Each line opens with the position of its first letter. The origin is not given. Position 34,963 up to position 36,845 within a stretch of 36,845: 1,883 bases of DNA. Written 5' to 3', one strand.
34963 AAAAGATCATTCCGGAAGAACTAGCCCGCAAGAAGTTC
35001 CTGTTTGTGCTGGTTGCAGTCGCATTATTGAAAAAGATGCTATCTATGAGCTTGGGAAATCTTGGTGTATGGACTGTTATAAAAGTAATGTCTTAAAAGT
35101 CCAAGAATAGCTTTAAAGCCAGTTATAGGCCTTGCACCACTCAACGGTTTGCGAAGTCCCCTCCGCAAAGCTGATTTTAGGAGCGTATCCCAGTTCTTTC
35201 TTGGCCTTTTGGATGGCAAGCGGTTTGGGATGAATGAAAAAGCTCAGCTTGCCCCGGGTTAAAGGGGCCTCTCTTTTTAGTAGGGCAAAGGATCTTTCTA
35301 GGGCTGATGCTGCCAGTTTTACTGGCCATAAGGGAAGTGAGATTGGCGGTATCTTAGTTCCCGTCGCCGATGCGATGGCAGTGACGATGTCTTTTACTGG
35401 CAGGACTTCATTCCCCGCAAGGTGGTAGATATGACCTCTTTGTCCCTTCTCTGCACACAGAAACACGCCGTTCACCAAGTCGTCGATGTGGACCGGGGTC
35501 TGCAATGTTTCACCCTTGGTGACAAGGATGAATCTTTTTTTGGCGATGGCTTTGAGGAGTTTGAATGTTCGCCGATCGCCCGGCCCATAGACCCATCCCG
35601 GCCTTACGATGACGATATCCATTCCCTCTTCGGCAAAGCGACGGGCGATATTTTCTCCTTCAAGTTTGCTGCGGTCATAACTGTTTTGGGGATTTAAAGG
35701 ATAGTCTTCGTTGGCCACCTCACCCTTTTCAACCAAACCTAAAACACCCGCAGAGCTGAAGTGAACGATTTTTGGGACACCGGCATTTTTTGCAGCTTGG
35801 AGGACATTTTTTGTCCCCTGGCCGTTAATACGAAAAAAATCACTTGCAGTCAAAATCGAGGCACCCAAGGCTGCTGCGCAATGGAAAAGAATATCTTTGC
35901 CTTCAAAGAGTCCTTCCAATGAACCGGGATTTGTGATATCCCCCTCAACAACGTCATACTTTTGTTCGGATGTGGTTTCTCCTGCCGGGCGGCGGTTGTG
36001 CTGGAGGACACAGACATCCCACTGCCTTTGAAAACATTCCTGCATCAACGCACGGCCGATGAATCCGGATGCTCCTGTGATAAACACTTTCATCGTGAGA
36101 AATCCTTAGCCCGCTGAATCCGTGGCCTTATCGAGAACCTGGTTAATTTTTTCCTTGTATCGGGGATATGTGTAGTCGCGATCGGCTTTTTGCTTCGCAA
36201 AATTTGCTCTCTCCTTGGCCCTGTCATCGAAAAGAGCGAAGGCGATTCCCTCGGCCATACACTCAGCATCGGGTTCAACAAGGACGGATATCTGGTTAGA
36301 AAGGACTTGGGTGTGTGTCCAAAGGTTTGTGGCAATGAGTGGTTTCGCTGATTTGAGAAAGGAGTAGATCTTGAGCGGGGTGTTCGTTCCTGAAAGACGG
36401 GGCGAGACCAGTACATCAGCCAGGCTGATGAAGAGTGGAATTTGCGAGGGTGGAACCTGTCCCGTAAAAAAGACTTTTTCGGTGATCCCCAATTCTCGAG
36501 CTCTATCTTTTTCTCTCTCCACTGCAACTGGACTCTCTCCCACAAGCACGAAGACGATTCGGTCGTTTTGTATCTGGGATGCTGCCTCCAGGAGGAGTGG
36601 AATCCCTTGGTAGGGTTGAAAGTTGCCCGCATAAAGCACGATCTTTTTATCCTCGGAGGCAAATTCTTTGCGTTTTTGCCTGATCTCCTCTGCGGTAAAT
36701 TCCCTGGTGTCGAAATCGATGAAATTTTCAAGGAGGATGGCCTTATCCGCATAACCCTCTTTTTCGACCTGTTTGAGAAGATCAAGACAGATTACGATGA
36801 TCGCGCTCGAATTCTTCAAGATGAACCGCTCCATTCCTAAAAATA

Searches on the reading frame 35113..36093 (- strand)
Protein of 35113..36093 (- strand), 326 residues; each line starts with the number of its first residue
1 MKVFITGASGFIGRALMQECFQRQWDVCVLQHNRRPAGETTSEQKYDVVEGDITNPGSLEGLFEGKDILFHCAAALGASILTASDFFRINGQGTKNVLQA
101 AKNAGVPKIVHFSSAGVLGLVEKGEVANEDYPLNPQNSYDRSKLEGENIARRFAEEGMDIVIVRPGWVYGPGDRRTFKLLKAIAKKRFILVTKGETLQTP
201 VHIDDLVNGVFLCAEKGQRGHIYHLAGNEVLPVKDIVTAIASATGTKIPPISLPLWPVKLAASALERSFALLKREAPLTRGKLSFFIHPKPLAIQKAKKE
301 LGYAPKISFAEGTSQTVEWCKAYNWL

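Call 8: search_protein_families(library=pfam, proteins=[window:35113-36093:-], max_evalue=0.001)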
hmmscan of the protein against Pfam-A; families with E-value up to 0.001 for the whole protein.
window:35113-36093:- (326 aa): 9 families
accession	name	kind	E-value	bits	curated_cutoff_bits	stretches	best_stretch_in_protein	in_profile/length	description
PF01370.27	Epimerase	-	7.9e-42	143.7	20.9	1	3-225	1-239/240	NAD dependent epimerase/dehydratase family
PF01073.25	3Beta_HSD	-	1.6e-27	96.7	22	1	5-208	2-223/280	3-beta hydroxysteroid dehydrogenase/isomerase family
PF16363.11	GDP_Man_Dehyd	-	1e-25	91.3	27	1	4-315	1-331/332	GDP-mannose 4,6 dehydratase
PF04321.23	RmlD_sub_bind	-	2.9e-23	82.8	27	1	1-251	1-241/287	RmlD substrate binding domain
PF13460.12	NAD_binding_10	-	6.4e-19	69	27.2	1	7-172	1-150/184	NAD(P)H-binding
PF07993.18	NAD_binding_4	-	1.5e-18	67.3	20.1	1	5-196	1-211/258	Male sterility protein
PF02719.21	Polysacc_synt_2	-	3.7e-10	39.9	20.2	1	3-246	1-249/293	Polysaccharide biosynthesis protein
PF05368.20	NmrA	-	3.9e-09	37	27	1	2-114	4-106/298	NmrA-like family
PF00106.31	adh_short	-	3.7e-05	23.7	26.6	1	3-64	3-69/195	short chain dehydrogenase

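Call 67: search_protein_families(library=ncbifam, proteins=[window:35113-36093:-], max_evalue=0.00001)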
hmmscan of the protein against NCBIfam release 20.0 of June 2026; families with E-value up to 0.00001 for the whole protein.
window:35113-36093:- (326 aa): 22 families
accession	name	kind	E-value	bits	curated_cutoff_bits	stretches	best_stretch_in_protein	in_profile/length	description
TIGR03466.1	HpnA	hypoth_equivalog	9.3e-50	169.3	367.65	1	1-322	1-323/327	hopanoid-associated sugar epimerase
NF042422.1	oxyalk_red_OleD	equivalog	6.7e-33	114.4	580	1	1-319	1-327/329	2-alkyl-3-oxoalkanoate reductase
TIGR01181.1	dTDP_gluc_dehyt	equivalog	9e-26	90.7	365.1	1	3-324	2-315/321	dTDP-glucose 4,6-dehydratase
NF042423.1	oxyalk_red_Shew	equivalog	1.3e-25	90.2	580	1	2-314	10-329/331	2-alkyl-3-oxoalkanoate reductase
NF052578.1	StrlDmthSdmBMthl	equivalog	1.1e-24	87.8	600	1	1-319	1-321/328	sterol demethylase protein SdmB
TIGR04180.1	EDH_00030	hypoth_equivalog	3e-23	82.3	475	1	3-248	1-260/297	NAD-dependent 4,6-dehydratase LegB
TIGR01214.1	rmlD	equivalog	1.5e-21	76.7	224.05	1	2-243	1-225/285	dTDP-4-dehydrorhamnose reductase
TIGR01179.1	galE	equivalog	5.1e-19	68.3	262.3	1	2-164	1-172/332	UDP-glucose 4-epimerase GalE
TIGR01746.1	Thioester-redct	subfamily_domain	6.6e-16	58.5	213.35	1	2-264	1-300/371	thioester reductase domain-containing protein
NF005539.0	PRK07201.1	equivalog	2.4e-14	53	549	1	1-246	1-268/657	SDR family oxidoreductase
NF041293.1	G6PDh_Azf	equivalog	2.6e-14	53.3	400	1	3-166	5-180/252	NAD-dependent glucose-6-phosphate dehydrogenase Azf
NF043036.1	ErythonDh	equivalog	2.3e-13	50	325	1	1-157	1-167/321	D-erythronate dehydrogenase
NF058621.1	DiazavRedAvaA7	equivalog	2.8e-13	50.2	400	1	1-247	1-251/304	3-diazoavenalumate denitrifying reductase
TIGR02197.1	heptose_epim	equivalog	4e-13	49.2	274.6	1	4-246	2-262/316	ADP-glyceromanno-heptose 6-epimerase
NF007956.0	PRK10675.1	subfamily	2.1e-12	46.8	394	1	1-152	1-162/338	UDP-glucose 4-epimerase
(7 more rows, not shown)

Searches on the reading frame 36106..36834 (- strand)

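Call 8: search_protein_families(library=pfam, proteins=[window:36106-36834:-], max_evalue=0.001)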
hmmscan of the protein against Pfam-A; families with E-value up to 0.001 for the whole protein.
window:36106-36834:- (242 aa): 2 families
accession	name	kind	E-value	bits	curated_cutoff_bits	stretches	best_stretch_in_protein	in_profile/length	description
PF00534.26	Glycos_transf_1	-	2.1e-23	83.2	26.4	1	52-216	4-169/172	Glycosyl transferases group 1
PF13692.12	Glyco_trans_1_4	-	9.7e-19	68.5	27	1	64-199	2-138/142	Glycosyl transferases group 1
